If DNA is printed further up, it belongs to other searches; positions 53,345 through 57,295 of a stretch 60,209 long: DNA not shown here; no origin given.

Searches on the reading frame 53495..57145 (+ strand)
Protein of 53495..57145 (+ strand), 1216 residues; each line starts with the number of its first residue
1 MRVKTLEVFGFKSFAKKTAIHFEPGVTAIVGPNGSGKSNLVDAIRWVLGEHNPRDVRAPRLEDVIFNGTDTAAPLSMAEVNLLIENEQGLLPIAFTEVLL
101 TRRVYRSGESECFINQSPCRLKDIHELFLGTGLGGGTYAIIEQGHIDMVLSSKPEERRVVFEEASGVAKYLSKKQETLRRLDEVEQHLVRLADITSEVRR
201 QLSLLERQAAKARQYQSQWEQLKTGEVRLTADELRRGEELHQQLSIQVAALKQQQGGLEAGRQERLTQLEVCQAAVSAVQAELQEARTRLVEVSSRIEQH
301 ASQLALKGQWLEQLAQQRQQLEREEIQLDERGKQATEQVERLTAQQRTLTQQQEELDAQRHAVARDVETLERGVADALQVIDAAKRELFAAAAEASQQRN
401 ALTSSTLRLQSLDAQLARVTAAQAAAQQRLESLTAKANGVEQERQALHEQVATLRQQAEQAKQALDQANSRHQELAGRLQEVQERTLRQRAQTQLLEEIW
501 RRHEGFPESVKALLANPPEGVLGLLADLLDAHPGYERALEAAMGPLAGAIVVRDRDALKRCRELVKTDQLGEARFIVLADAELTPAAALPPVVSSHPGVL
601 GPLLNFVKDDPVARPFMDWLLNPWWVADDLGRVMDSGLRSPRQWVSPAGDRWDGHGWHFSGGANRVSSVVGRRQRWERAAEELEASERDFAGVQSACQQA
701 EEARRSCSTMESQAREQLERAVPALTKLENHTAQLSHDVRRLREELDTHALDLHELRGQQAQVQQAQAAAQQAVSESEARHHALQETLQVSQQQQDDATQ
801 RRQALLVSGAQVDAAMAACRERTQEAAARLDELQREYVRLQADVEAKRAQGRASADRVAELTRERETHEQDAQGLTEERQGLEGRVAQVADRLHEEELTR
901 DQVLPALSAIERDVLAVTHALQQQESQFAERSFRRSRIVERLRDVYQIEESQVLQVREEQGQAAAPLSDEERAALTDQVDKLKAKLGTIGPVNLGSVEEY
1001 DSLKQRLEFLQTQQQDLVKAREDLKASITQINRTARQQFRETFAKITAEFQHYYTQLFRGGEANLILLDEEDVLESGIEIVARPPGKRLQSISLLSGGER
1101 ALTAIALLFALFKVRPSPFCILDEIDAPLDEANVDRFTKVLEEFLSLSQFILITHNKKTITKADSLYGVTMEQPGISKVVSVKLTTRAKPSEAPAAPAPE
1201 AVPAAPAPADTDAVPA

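Call 4: search_protein_families(library=pfam, proteins=[window:53495-57145:+], max_evalue=0.01)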
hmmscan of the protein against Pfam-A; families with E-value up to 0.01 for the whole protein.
window:53495-57145:+ (1216 aa): 6 families
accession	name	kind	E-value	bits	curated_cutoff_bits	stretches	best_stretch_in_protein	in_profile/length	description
PF02463.25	SMC_N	-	2.4e-67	227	40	1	3-1177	2-219/220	RecF/RecN/SMC N terminal domain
PF06470.18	SMC_hinge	-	2.2e-15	57.5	22.5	1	519-630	2-109/116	SMC proteins Flexible Hinge Domain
PF13304.12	AAA_21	-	2e-12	48.3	27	2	26-50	1-25/304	AAA domain, putative AbiEii toxin, Type IV TA system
PF13476.12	AAA_23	-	2.5e-11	45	27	1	6-356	2-200/201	AAA domain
PF13175.12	AAA_15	-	1.4e-09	38.5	32.1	1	1-62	1-55/374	AAA ATPase domain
PF13555.12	AAA_29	-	7.2e-08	32.5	27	1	4-48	2-46/61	P-loop containing region of AAA domain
